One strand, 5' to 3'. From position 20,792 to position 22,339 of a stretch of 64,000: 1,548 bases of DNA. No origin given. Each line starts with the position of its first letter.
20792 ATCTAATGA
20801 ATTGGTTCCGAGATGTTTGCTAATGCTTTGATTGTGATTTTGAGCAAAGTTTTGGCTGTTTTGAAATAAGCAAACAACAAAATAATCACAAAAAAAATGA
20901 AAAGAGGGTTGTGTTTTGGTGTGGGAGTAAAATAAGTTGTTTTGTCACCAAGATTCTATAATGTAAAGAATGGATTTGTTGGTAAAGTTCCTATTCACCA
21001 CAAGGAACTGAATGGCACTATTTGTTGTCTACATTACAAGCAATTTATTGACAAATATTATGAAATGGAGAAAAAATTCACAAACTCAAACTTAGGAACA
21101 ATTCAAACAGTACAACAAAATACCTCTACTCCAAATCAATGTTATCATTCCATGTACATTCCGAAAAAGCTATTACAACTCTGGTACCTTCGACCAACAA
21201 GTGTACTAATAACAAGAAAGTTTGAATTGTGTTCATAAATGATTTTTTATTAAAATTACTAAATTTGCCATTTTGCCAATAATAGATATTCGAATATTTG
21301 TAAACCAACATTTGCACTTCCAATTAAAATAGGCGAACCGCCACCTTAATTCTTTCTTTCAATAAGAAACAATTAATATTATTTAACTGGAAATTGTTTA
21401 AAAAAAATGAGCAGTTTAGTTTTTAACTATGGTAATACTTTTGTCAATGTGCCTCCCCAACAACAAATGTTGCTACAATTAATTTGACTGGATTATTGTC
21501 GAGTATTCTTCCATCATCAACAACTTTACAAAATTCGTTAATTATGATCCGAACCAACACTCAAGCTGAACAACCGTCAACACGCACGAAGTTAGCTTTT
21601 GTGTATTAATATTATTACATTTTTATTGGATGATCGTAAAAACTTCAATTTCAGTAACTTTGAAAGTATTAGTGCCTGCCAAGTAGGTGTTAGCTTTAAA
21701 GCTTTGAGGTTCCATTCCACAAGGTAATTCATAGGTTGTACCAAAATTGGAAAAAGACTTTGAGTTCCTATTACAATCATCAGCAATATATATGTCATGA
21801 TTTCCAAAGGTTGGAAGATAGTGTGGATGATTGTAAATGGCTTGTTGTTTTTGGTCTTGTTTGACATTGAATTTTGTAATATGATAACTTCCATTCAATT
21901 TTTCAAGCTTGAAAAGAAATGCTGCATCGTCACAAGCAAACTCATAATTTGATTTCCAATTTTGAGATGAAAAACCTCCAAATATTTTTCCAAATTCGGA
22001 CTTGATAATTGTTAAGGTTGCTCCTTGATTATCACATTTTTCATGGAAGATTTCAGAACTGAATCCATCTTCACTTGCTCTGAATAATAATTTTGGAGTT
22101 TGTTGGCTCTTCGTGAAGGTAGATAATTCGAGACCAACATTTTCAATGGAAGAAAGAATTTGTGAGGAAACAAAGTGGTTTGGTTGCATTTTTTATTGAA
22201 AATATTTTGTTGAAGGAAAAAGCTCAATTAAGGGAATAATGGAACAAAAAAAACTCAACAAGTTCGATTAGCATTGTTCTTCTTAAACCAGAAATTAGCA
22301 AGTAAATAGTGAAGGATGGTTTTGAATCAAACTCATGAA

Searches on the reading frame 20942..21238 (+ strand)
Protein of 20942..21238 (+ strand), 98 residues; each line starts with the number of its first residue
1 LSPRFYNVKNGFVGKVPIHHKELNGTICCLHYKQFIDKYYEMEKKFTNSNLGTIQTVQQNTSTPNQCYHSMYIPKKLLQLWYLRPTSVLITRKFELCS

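Call 8: search_protein_families(library=pfam, proteins=[window:20942-21238:+], max_evalue=0.01)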
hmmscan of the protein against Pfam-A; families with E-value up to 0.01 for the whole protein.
window:20942-21238:+ (98 aa): 0 families

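Call 52: find_homologous_proteins(query=window:20942-21235:+, max_evalue=0.001)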
Query window:20942-21235:+: no candidate shares three 5-residue words with the query. No homologue found.

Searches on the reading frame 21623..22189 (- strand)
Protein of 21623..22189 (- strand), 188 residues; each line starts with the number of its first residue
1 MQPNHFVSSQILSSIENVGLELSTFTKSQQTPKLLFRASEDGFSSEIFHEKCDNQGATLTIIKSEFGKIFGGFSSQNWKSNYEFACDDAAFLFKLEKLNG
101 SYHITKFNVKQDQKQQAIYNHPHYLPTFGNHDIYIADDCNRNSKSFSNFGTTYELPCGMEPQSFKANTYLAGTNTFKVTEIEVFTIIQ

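Call 8: search_protein_families(library=pfam, proteins=[window:21623-22189:-], max_evalue=0.01)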
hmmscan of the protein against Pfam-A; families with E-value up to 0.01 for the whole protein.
window:21623-22189:- (188 aa): 1 family
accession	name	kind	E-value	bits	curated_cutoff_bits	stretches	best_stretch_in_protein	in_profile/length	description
PF07534.22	TLD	-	1.1e-27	97.5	24.5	1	24-186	21-169/170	TLDc domain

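Call 13: find_encoding_contigs(protein=window:21623-22186:-, flank=10000)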
Protein window:21623-22186:- (187 aa): no gene with exactly this product is on record in the collection.

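Call 36: find_homologous_proteins(query=window:21623-22186:-, max_evalue=1e-20)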
Query window:21623-22186:- (187 aa): 3 proteins with E <= 1e-20 among 20 candidates.
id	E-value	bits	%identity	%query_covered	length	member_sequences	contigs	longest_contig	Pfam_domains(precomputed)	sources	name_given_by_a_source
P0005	2.6e-122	423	100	100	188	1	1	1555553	PF07534.23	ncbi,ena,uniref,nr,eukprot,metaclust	ncbi:predicted protein [Naegleria gruberi]|uniref:Predicted protein n=1 Tax=Naegleria gruberi TaxID=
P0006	2.3e-45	173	52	90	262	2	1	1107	PF07534.23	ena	-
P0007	1.0e-32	131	47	82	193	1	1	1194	PF07534.23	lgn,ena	-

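Call 37: find_encoding_contigs(protein=P0005, flank=10000)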
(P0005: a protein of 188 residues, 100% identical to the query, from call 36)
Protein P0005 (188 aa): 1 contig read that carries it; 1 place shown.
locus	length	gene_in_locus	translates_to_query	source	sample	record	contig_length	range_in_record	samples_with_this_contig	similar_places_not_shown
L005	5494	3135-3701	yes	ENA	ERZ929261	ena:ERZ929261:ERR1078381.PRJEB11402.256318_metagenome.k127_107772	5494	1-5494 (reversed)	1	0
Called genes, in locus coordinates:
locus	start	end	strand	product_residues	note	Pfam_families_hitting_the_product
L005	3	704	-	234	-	?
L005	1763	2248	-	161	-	-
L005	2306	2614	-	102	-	-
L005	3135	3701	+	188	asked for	PF07534:TLD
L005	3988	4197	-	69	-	-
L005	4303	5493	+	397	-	?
